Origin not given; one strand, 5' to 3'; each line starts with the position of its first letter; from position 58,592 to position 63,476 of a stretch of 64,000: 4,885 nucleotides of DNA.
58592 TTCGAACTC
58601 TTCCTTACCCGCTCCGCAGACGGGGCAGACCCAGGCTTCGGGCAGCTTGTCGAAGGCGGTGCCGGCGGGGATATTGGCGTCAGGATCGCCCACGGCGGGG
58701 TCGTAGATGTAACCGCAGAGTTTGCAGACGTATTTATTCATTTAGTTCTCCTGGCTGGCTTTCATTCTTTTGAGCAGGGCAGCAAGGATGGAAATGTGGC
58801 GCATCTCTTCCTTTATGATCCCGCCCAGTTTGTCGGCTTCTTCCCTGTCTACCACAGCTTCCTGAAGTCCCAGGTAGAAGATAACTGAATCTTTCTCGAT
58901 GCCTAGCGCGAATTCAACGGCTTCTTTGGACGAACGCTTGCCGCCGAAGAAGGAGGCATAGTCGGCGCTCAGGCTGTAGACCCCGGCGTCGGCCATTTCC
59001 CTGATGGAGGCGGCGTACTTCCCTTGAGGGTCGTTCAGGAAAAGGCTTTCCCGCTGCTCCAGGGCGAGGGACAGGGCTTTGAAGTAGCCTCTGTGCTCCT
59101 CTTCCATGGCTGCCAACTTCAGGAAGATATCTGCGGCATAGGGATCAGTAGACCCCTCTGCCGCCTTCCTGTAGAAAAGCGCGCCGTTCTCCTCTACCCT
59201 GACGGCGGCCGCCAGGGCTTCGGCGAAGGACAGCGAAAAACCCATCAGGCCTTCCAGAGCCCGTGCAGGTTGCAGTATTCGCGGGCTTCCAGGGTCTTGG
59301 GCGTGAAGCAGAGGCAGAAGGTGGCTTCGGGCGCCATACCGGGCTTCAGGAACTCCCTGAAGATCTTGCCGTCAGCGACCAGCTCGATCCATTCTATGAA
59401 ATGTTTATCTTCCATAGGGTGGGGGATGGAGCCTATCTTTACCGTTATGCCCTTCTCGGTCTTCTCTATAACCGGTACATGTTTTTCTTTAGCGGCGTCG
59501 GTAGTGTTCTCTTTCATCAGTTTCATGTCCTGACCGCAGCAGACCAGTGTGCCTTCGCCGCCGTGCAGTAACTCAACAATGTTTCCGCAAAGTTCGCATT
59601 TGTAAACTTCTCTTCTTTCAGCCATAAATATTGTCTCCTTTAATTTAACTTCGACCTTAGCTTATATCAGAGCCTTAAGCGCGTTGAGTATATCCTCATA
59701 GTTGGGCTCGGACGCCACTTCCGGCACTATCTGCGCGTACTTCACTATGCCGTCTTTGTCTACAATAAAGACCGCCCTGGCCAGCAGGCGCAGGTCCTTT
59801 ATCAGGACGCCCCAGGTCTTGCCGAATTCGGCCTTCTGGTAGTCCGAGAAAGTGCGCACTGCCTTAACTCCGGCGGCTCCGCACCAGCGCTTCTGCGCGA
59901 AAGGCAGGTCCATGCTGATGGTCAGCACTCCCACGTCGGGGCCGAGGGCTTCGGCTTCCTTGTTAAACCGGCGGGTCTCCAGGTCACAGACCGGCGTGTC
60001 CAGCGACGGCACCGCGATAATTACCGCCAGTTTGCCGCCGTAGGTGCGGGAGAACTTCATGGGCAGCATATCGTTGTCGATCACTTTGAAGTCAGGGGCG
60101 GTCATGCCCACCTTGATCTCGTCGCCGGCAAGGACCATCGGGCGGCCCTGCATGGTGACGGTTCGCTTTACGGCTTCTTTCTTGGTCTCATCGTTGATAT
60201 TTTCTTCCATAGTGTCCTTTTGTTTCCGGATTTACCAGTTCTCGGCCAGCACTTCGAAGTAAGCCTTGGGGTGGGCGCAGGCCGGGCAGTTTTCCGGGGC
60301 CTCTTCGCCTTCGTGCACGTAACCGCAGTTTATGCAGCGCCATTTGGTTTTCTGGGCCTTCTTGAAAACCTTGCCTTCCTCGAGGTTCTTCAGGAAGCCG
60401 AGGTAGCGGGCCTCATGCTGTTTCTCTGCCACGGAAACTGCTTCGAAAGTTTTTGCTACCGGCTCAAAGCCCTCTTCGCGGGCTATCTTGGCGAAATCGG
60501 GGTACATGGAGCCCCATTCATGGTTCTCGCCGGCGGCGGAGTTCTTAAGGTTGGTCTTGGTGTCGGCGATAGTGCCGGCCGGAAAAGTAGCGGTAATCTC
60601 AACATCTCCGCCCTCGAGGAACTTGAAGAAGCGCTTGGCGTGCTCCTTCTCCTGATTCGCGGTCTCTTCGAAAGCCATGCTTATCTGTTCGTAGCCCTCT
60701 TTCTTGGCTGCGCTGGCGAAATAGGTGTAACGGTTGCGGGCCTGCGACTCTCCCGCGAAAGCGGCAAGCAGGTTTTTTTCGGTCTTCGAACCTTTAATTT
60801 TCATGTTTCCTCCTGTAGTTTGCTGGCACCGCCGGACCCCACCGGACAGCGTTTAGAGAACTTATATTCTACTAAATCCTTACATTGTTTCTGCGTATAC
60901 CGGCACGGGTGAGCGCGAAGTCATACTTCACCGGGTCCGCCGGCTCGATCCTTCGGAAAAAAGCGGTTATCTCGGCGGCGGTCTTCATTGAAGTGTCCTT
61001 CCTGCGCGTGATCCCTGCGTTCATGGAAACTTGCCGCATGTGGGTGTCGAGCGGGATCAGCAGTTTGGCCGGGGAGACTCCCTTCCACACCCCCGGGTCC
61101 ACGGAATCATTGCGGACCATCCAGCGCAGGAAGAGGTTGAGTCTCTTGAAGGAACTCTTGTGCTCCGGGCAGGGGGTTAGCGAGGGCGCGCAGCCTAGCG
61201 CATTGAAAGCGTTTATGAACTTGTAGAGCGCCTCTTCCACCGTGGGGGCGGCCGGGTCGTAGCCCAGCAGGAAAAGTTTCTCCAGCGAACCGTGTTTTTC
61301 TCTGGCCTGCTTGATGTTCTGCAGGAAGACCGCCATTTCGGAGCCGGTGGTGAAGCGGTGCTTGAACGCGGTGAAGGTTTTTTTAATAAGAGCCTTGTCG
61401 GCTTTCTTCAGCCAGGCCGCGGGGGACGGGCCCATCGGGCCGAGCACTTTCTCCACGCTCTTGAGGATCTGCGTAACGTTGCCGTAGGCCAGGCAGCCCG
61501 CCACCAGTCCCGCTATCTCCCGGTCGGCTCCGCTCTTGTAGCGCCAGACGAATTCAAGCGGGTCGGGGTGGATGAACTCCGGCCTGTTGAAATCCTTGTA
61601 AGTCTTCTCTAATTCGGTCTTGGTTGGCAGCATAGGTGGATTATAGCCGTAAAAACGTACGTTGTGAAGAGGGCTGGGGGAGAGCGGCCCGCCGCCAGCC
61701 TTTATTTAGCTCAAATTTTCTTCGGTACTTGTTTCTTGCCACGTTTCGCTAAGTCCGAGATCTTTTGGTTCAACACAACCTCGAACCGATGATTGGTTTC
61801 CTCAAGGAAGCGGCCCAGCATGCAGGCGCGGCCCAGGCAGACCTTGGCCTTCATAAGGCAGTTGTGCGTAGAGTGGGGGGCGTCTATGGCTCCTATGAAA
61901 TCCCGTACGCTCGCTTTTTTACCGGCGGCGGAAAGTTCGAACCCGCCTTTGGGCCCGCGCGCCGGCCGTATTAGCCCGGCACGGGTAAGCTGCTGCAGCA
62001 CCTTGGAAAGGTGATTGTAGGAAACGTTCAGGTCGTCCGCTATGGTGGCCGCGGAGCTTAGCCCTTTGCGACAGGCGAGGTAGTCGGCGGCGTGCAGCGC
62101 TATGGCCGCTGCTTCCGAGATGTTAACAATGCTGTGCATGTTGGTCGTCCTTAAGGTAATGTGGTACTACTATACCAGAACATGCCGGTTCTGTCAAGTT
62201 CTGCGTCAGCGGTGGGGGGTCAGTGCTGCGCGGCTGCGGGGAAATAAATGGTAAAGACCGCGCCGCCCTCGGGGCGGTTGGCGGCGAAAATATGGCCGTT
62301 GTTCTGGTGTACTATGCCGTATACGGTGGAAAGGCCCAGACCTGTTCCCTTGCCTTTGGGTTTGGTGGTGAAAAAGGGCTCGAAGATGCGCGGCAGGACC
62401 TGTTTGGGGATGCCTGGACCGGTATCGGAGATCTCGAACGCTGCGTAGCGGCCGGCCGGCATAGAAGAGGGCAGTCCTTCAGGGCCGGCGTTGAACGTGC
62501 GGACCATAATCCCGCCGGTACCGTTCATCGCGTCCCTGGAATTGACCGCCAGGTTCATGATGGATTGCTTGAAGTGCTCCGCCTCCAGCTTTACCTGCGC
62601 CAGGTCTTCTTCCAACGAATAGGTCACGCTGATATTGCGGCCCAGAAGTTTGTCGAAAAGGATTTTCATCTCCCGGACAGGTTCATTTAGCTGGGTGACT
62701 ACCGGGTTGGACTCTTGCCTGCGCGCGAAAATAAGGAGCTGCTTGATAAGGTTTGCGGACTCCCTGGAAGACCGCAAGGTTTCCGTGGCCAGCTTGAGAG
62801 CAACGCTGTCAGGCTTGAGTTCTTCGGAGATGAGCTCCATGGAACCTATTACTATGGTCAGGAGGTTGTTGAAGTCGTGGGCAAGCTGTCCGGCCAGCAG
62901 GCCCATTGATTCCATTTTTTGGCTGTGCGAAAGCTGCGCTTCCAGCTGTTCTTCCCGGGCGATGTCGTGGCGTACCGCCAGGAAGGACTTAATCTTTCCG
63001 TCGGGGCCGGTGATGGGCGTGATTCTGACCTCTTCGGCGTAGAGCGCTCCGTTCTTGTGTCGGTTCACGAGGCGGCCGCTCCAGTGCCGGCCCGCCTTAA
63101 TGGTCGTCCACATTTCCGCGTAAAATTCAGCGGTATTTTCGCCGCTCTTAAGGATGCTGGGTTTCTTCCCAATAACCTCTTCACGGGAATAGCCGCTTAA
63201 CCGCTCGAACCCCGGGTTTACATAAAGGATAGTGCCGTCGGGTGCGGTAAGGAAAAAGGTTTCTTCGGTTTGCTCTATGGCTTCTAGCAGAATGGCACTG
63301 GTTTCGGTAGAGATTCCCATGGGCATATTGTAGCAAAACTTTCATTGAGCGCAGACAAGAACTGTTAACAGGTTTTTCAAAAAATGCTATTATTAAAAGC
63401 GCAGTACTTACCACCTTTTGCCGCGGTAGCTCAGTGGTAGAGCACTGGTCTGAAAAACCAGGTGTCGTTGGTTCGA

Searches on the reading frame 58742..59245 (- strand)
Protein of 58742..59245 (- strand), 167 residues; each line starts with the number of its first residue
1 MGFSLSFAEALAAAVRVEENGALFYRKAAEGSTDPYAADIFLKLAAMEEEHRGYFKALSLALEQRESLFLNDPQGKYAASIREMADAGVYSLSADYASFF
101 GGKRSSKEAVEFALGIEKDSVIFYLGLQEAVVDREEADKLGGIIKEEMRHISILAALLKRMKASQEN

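Call 9: search_protein_families(library=pfam, proteins=[window:58742-59245:-], max_evalue=0.00001)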
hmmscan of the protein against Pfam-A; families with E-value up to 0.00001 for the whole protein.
window:58742-59245:- (167 aa): 2 families
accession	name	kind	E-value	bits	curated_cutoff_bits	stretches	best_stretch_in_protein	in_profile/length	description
PF02915.23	Rubrerythrin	-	9.5e-11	42.7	22.8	1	9-158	1-137/137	Rubrerythrin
PF13668.12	Ferritin_2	-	8e-06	26.5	24.7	0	9-159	4-137/138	Ferritin-like domain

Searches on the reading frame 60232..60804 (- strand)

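Call 28: search_protein_families(library=pfam, proteins=[window:60232-60804:-], max_evalue=0.01)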
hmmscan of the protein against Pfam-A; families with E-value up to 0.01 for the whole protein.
window:60232-60804:- (190 aa): 4 families
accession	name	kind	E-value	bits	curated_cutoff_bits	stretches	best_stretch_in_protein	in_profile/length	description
PF02915.23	Rubrerythrin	-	3.8e-31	108.7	22.8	1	10-135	1-134/137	Rubrerythrin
PF21349.2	RUBY_RBDX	-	8e-16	57.6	26.5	1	155-184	1-30/30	Rubrerythrin, rubredoxin-like domain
PF00210.30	Ferritin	-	2.3e-07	31.2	24.5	1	10-142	2-140/142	Ferritin-like domain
PF23458.2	DUF7130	-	2.6e-07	30.9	35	1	141-186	41-86/89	Domain of unknown function (DUF7130)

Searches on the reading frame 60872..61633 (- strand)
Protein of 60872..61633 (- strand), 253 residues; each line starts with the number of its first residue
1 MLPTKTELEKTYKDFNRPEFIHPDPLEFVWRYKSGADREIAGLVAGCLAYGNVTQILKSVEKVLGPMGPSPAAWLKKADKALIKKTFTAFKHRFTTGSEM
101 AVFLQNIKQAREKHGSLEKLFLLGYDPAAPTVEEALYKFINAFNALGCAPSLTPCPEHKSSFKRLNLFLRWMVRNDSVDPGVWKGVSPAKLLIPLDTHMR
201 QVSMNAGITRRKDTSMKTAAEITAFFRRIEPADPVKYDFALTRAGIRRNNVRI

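Call 9: search_protein_families(library=pfam, proteins=[window:60872-61633:-], max_evalue=0.00001)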
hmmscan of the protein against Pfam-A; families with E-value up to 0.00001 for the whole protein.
window:60872-61633:- (253 aa): 1 family
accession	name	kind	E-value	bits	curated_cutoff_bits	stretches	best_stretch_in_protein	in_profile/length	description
PF09674.15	DUF2400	-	2.4e-72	244.1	25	1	24-246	1-224/225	Protein of unknown function (DUF2400)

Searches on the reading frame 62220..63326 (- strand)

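Call 9: search_protein_families(library=pfam, proteins=[window:62220-63326:-], max_evalue=0.00001)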
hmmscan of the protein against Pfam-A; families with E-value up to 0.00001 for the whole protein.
window:62220-63326:- (368 aa): 6 families
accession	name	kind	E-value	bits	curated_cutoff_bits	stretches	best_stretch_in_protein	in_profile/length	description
PF02518.31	HATPase_c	-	4.9e-19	69.2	26.4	1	250-365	4-110/111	Histidine kinase-, DNA gyrase B-, and HSP90-like ATPase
PF13426.13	PAS_9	-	6.4e-19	68.6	27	1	23-122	3-101/103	PAS domain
PF00989.32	PAS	-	3.4e-18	66.1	22.6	1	16-122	6-113/113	PAS fold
PF08448.16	PAS_4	-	5.3e-10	40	23.1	1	22-125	6-108/110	PAS fold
PF08447.18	PAS_3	-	5.8e-10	39.7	25.6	1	33-118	1-88/89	PAS fold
PF00512.31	HisKA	-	8.7e-06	26.1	26.9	0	142-205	3-65/66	His Kinase A (phospho-acceptor) domain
